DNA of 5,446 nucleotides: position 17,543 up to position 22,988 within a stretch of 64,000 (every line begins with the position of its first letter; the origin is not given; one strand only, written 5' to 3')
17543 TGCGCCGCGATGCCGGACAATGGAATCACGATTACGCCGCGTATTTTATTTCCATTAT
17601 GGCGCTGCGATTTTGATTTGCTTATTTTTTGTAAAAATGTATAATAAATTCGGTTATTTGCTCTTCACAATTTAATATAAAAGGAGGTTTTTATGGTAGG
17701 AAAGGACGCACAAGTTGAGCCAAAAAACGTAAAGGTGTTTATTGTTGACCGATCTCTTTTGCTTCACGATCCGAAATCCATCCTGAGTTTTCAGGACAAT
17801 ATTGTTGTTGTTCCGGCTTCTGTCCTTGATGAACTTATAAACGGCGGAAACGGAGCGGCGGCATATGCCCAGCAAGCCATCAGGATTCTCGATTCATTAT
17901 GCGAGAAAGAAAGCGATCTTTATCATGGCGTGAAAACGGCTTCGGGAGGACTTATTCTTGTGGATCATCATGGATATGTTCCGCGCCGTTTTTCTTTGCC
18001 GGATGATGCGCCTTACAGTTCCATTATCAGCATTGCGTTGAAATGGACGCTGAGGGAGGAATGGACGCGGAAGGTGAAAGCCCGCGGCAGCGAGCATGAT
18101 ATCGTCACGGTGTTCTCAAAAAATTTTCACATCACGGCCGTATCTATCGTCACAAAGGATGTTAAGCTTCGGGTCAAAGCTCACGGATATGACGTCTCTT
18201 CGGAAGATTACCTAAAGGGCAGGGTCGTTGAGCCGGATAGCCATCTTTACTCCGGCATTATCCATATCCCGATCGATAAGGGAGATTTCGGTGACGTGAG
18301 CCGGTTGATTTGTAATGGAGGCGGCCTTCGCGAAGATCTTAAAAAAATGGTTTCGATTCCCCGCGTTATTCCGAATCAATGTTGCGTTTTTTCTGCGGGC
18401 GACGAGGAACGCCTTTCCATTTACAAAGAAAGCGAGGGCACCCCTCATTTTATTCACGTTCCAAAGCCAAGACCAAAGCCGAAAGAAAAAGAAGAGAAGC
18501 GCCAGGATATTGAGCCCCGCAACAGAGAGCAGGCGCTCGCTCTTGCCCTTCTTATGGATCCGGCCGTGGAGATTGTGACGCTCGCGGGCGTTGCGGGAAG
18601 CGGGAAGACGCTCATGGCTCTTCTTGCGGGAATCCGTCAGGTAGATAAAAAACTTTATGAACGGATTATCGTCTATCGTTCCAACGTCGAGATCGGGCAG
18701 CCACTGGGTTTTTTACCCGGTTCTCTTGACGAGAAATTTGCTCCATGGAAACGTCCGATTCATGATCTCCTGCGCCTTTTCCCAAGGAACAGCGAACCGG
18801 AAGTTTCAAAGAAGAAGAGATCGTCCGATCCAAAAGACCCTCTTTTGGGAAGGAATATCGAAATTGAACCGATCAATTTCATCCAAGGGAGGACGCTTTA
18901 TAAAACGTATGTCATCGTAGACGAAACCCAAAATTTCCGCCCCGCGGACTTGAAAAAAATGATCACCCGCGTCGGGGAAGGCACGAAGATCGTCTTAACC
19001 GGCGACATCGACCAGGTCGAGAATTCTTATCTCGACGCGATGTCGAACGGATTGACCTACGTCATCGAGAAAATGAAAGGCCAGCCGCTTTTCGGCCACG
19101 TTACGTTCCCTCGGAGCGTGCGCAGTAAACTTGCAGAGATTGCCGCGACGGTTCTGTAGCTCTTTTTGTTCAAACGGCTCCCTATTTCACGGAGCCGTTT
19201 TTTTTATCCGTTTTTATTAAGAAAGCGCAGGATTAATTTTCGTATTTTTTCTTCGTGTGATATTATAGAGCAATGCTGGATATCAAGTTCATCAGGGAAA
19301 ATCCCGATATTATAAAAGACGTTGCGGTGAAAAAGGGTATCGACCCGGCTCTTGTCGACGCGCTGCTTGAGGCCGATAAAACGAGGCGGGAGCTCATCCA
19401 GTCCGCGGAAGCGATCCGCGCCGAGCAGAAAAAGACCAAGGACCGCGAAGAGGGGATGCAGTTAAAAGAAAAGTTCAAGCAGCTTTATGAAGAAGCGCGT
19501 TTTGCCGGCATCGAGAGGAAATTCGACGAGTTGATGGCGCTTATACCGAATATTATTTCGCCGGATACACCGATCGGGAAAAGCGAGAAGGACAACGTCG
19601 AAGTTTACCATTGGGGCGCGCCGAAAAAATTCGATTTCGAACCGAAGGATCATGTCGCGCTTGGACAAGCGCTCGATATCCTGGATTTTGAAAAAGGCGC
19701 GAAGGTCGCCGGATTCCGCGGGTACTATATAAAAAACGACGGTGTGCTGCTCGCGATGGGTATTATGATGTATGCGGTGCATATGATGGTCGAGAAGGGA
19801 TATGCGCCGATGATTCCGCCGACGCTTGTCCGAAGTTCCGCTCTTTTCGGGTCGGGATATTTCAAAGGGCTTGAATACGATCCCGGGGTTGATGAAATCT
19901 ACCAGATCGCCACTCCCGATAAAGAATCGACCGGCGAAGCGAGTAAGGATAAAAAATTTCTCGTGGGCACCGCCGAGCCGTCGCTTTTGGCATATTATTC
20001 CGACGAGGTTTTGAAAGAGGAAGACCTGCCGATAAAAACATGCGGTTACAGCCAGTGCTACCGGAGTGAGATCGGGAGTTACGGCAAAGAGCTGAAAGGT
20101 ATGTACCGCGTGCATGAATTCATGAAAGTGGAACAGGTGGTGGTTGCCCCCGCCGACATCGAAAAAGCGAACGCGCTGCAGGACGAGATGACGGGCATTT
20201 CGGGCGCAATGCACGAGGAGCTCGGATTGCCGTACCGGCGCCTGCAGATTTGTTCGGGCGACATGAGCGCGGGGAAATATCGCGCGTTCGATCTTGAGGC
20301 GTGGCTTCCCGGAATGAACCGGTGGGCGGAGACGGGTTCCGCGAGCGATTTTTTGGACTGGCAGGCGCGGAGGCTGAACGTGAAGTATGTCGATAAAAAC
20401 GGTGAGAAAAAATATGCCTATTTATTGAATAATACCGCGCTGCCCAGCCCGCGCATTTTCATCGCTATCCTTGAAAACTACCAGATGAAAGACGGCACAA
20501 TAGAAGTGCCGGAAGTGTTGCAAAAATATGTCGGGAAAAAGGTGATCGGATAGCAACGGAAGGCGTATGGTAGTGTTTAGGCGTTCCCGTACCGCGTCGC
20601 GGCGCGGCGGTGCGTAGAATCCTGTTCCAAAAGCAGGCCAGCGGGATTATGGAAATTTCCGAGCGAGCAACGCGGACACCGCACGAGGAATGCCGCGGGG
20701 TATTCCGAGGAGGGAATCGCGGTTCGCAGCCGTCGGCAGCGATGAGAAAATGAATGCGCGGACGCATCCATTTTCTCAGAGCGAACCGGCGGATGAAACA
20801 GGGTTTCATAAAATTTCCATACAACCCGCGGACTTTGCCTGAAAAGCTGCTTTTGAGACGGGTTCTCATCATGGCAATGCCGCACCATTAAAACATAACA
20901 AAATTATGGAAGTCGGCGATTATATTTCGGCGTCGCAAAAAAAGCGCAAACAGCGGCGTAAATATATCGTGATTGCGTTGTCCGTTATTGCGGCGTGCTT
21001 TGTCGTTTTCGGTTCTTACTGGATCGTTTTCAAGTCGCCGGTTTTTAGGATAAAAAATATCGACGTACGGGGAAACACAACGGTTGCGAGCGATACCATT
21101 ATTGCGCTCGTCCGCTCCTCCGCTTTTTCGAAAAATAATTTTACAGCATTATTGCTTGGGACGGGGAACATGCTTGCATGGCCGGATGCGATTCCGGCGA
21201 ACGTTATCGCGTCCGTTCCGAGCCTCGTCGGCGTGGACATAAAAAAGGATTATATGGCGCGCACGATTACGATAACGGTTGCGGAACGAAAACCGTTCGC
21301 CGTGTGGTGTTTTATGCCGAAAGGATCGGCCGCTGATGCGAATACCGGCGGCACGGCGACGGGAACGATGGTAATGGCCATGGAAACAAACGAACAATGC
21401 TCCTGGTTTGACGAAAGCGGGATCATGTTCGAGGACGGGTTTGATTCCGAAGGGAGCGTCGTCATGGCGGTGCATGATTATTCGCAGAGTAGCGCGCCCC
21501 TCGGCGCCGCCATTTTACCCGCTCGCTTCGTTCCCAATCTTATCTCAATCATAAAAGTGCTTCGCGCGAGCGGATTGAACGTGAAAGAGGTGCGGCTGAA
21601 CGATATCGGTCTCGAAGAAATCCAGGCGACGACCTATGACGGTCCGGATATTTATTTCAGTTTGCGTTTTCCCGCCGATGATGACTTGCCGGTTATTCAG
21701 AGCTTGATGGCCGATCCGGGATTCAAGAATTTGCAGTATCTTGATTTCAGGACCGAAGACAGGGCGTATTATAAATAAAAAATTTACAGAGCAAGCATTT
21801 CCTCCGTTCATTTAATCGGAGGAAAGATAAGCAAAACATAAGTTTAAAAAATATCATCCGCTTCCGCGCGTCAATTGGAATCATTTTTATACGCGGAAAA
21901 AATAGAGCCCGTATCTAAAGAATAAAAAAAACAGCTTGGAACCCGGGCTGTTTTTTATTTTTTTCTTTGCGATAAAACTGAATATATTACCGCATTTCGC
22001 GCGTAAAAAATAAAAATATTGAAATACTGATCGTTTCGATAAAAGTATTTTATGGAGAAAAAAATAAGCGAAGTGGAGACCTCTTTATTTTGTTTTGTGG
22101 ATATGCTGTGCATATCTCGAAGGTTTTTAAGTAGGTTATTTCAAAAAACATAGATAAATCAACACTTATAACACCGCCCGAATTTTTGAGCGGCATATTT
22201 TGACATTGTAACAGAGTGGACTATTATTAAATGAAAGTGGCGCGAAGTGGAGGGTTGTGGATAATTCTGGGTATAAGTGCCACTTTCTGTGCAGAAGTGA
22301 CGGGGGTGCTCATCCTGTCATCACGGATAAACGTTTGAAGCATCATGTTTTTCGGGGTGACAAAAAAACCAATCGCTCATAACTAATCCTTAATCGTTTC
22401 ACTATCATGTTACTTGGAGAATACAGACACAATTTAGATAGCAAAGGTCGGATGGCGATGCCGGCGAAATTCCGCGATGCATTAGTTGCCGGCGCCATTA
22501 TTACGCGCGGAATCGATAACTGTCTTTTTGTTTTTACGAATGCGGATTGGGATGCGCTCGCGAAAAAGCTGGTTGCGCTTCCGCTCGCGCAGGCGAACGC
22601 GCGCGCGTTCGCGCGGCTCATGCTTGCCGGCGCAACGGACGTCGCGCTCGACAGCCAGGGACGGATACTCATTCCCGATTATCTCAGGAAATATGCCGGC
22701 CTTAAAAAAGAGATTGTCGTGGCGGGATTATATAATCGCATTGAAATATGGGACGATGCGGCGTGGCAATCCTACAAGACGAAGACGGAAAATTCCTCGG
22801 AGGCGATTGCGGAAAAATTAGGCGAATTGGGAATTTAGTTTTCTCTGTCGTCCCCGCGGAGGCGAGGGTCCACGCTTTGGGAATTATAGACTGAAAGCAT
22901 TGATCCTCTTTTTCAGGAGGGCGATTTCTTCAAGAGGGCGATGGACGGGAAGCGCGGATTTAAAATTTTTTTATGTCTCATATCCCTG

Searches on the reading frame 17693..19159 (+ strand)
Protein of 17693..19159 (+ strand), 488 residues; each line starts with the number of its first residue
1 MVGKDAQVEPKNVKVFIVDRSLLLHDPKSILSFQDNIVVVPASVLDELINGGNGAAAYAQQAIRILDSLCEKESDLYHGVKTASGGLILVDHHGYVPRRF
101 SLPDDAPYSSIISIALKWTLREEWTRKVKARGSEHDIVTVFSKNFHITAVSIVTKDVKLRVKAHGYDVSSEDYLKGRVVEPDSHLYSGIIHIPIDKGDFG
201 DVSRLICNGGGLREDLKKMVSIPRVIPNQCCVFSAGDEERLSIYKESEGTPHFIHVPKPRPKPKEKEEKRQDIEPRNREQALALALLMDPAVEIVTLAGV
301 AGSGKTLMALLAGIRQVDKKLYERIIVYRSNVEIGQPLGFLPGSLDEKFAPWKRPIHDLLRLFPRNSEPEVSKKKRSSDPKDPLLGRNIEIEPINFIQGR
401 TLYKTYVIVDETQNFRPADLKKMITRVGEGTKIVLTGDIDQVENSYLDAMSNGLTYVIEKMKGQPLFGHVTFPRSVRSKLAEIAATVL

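Call 26: search_protein_families(library=pfam, proteins=[window:17693-19159:+])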
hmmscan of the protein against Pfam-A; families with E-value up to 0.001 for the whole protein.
window:17693-19159:+ (488 aa): 4 families
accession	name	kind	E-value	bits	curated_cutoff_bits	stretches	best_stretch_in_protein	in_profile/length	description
PF02562.22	PhoH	-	1.1e-44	152.9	27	1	273-482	2-198/205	PhoH-like protein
PF13638.12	PIN_4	-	6.9e-13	49.5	21.9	1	16-173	1-131/132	PIN domain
PF13604.12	AAA_30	-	2.6e-06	27.7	27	1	277-442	3-128/191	AAA domain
PF13245.12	AAA_19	-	2.6e-05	24.8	25.1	0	400-442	87-129/134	AAA domain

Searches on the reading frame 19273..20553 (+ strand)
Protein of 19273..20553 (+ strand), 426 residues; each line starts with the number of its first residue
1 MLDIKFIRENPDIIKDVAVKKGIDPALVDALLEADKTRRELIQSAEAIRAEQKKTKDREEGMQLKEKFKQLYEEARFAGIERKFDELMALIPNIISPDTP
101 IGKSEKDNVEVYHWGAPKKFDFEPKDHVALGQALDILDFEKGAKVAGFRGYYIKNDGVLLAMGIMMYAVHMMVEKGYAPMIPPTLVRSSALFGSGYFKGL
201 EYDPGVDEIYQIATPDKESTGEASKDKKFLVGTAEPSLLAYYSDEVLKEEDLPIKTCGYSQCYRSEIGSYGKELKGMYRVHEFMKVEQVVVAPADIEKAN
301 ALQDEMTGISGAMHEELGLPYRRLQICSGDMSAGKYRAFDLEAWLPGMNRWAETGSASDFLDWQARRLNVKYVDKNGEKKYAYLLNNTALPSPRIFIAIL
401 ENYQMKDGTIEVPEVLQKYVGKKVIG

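Call 11: search_protein_families(library=pfam, proteins=[window:19273-20553:+])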
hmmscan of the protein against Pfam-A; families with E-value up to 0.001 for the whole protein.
window:19273-20553:+ (426 aa): 2 families
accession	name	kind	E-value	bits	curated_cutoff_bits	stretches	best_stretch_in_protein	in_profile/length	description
PF00587.30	tRNA-synt_2b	-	1.2e-26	94.3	29.3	1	225-403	8-179/179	tRNA synthetase class II core domain (G, H, P, S and T)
PF02403.27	Seryl_tRNA_N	-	1.7e-15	57.6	28.2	1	1-94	1-107/108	Seryl-tRNA synthetase N-terminal domain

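Call 18: list_cluster_members(proteins=[window:19273-20553:+, window:9316-10527:-, window:356-1708:-])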
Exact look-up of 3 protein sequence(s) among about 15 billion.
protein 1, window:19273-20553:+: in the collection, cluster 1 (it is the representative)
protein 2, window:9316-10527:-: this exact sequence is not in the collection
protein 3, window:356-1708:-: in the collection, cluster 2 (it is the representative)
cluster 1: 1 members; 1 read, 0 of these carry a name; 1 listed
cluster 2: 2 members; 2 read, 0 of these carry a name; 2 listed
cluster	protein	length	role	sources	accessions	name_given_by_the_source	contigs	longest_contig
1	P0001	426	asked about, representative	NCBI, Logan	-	-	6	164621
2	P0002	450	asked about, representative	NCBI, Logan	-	-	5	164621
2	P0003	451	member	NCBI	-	-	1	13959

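Call 20: find_encoding_contigs(protein=P0003, flank=10000, max_places=6)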
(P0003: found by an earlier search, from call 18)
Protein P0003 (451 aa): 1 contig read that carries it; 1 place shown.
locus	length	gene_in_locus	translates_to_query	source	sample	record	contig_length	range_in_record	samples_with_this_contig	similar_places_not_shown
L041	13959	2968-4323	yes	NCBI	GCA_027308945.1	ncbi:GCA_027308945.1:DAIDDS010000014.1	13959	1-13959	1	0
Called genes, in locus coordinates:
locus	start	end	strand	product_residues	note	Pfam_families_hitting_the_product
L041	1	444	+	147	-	?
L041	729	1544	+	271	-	-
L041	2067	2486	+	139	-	PF01814:Hemerythrin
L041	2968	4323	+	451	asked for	-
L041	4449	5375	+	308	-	PF10672:Methyltrans_SAM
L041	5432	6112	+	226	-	PF00849:PseudoU_synth_2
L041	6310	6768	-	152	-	-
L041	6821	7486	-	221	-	PF04085:MreC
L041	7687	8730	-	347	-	PF06723:MreB_Mbl, PF00022:Actin, PF11104:PilM_2 (faint), PF00012:HSP70, PF14450:FtsA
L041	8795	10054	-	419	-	PF00587:tRNA-synt_2b, PF03129:HGTP_anticodon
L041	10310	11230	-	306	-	PF03462:PCRF, PF00472:RF-1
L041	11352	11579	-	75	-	-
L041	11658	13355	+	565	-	PF13328:HD_4, PF01966:HD, PF04607:RelA_SpoT, PF02824:TGS, PF01842:ACT (faint), PF13291:ACT_4, PF22629:ACT_AHAS_ss (weak)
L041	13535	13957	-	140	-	?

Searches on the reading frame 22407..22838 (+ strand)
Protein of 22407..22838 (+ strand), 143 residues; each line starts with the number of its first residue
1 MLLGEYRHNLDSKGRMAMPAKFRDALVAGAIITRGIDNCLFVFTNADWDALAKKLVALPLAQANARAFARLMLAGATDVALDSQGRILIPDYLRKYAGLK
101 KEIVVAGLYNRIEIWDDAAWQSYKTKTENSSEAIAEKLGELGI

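Call 11: search_protein_families(library=pfam, proteins=[window:22407-22838:+])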
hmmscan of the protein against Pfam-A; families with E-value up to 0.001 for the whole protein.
window:22407-22838:+ (143 aa): 1 family
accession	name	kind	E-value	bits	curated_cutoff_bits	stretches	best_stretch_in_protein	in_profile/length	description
PF02381.23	MraZ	-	8.9e-42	141.4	23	2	72-137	1-67/72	MraZ protein, putative antitoxin-like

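Call 12: find_encoding_contigs(protein=window:22407-22838:+, flank=3000, max_places=6)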
Protein window:22407-22838:+ (143 aa): 9 contigs read that carry it; 4 places shown.
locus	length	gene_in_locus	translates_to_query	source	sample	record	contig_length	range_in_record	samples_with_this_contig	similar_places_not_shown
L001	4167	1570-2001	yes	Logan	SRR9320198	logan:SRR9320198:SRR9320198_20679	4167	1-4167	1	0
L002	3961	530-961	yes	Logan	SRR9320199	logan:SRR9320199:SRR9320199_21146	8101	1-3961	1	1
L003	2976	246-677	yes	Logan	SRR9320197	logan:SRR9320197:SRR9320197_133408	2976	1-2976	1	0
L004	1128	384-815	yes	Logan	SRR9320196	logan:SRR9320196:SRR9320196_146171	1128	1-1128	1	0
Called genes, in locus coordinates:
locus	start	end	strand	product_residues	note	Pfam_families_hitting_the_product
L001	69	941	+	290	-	-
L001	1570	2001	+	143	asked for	PF02381:MraZ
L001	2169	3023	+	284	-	PF01209:Ubie_methyltran (faint), PF01795:Methyltransf_5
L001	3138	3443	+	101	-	-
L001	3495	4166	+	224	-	?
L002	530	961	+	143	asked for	PF02381:MraZ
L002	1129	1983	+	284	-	PF01209:Ubie_methyltran (faint), PF01795:Methyltransf_5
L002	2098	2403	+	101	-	-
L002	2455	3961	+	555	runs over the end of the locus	PF03717:PBP_dimer, PF00905:Transpeptidase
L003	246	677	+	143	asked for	PF02381:MraZ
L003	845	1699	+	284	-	PF01209:Ubie_methyltran (faint), PF01795:Methyltransf_5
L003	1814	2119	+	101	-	-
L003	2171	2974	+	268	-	?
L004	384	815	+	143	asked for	PF02381:MraZ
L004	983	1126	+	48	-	?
